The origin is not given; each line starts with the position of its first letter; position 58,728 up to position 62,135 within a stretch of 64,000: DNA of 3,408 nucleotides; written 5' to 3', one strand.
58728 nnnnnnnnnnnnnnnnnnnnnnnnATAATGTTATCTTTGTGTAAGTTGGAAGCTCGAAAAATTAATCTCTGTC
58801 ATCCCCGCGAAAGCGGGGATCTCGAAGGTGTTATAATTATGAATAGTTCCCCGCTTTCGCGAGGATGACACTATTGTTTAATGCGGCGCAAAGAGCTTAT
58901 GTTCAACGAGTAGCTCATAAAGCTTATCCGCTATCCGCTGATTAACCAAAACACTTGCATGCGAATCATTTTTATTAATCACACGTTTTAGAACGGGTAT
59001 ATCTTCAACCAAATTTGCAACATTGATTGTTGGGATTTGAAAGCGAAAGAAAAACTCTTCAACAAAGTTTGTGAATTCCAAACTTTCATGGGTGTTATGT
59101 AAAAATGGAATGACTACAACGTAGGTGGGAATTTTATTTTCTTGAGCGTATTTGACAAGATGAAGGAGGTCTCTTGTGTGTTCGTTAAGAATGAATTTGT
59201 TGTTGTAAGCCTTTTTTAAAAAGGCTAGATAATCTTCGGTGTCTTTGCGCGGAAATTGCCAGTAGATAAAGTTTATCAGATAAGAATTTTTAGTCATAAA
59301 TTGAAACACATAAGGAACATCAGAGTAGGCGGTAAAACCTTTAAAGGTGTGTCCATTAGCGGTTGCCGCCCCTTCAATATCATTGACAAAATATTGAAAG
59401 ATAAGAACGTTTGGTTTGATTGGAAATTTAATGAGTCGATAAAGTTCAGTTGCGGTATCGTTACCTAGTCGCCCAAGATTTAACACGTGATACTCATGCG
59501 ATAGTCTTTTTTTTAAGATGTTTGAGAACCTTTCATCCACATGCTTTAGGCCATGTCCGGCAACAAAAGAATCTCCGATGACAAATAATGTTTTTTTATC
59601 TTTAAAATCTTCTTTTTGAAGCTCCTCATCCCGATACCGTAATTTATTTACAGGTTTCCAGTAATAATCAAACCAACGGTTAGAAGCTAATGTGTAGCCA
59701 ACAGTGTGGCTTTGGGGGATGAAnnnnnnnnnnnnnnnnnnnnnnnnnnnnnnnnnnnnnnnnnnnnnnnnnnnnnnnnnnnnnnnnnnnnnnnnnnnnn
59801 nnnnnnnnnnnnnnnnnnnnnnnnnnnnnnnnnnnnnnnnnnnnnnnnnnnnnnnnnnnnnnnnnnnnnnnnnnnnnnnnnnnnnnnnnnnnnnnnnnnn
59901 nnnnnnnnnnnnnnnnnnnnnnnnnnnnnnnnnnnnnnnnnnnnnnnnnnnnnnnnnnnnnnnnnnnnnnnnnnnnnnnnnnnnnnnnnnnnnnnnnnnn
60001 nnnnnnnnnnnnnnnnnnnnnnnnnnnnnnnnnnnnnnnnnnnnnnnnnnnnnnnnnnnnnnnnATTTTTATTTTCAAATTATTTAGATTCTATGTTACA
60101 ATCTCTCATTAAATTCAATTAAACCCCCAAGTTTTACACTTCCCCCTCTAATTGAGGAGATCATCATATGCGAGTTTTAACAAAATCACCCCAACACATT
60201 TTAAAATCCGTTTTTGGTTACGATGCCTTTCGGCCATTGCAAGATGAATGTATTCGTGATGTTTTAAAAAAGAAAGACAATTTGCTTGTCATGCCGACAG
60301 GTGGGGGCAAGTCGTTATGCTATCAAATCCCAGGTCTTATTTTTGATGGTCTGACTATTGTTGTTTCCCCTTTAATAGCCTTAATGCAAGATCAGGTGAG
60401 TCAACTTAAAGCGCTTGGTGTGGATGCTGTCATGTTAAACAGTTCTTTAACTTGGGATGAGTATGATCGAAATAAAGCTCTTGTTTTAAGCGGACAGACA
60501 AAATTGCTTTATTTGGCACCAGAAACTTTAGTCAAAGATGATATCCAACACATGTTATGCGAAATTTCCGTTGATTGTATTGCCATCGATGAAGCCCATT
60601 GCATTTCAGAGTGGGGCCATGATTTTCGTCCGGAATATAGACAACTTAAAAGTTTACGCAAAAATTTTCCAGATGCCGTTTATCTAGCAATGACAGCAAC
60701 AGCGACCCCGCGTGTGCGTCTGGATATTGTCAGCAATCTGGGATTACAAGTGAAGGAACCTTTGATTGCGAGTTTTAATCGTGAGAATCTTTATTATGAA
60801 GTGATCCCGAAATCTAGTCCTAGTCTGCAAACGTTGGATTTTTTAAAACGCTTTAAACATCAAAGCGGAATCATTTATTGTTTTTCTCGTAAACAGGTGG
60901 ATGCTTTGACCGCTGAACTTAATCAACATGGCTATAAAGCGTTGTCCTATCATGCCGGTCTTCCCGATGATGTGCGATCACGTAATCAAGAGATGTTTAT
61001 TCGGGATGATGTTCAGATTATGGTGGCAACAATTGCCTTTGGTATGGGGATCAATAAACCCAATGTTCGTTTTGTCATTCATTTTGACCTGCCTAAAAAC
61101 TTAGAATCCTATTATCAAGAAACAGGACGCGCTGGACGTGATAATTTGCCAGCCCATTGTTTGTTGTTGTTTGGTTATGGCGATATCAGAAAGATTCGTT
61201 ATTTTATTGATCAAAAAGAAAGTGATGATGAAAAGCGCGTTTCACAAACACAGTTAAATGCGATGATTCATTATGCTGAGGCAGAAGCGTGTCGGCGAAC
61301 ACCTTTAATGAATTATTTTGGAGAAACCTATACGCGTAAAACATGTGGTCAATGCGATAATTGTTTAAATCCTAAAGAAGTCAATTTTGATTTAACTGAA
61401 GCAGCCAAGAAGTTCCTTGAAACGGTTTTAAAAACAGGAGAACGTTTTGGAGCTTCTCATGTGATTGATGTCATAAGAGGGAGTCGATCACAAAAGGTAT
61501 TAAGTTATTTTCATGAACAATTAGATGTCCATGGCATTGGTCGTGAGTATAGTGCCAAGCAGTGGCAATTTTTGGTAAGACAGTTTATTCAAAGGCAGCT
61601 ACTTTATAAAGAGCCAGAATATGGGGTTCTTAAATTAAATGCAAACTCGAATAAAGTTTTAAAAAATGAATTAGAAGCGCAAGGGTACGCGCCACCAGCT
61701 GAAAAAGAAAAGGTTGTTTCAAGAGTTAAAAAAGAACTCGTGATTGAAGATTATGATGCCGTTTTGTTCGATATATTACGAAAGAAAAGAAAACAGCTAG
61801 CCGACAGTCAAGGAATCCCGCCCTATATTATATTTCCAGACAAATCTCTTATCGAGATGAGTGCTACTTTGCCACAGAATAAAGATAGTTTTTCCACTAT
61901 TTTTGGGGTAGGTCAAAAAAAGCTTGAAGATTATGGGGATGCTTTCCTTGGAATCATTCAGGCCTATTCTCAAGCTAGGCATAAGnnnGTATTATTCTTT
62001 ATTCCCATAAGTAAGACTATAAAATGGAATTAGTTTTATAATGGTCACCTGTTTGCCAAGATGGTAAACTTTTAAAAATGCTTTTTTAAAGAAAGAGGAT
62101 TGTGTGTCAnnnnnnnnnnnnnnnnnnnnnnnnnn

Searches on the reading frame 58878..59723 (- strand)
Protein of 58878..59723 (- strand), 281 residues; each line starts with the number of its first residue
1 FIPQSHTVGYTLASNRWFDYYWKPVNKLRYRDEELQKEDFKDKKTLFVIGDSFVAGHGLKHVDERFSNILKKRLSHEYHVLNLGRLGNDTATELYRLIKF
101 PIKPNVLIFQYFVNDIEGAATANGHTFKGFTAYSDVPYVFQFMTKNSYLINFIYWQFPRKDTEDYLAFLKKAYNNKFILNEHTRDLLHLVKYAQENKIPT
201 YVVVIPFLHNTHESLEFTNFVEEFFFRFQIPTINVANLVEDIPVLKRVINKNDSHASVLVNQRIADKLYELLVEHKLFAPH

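Call 102: search_protein_families(library=pfam, proteins=[window:58878-59723:-], max_evalue=0.001)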
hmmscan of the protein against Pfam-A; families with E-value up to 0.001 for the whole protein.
window:58878-59723:- (281 aa): 1 family
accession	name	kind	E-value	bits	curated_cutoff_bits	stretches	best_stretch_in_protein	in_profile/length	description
PF13472.12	Lipase_GDSL_2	-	0.00016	22.6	32.9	1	48-122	1-81/178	GDSL-like Lipase/Acylhydrolase family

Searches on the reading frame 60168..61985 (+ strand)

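Call 39: search_protein_families(library=ncbifam, proteins=[window:60168-61985:+], max_evalue=1e-10)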
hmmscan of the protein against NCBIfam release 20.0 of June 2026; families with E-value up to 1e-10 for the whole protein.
window:60168-61985:+ (606 aa): 10 families
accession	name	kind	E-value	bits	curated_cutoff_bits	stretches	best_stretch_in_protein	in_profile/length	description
TIGR01389.1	recQ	equivalog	1.2e-224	747.2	640.2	1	9-600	2-591/591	DNA helicase RecQ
NF008279.0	PRK11057.1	equivalog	3.3e-200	666.6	1015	1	6-601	11-603/608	ATP-dependent DNA helicase RecQ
TIGR00614.1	recQ_fam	subfamily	3e-161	537.4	219.8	1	11-459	2-468/470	RecQ family ATP-dependent DNA helicase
NF041063.1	DpdF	equivalog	2.9e-57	194.8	550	1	10-342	129-489/813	protein DpdF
NF053631.1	RNA_helic_CshA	equivalog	1e-16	60.9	646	1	16-326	17-332/434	degradosome RNA helicase CshA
NF008744.0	PRK11776.1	equivalog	8e-16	57.6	524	1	206-355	218-366/460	ATP-dependent RNA helicase DbpA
NF053711.1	RNA_heli_RhlE1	exception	1.2e-15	57.3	750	1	223-326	236-339/434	RNA helicase RhlE1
NF053636.1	DDHlcsCsdAPsy1082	equivalog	2.9e-14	52.5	890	0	234-325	246-337/512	DEAD/DEAH box helicase CsdA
NF008394.0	PRK11192.1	equivalog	6.9e-14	51.5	507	0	224-325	240-341/441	ATP-dependent RNA helicase SrmB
TIGR04121.1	DEXH_lig_assoc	equivalog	1.2e-11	43.1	850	1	22-324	15-345/804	ligase-associated DNA damage response DEXH box helicase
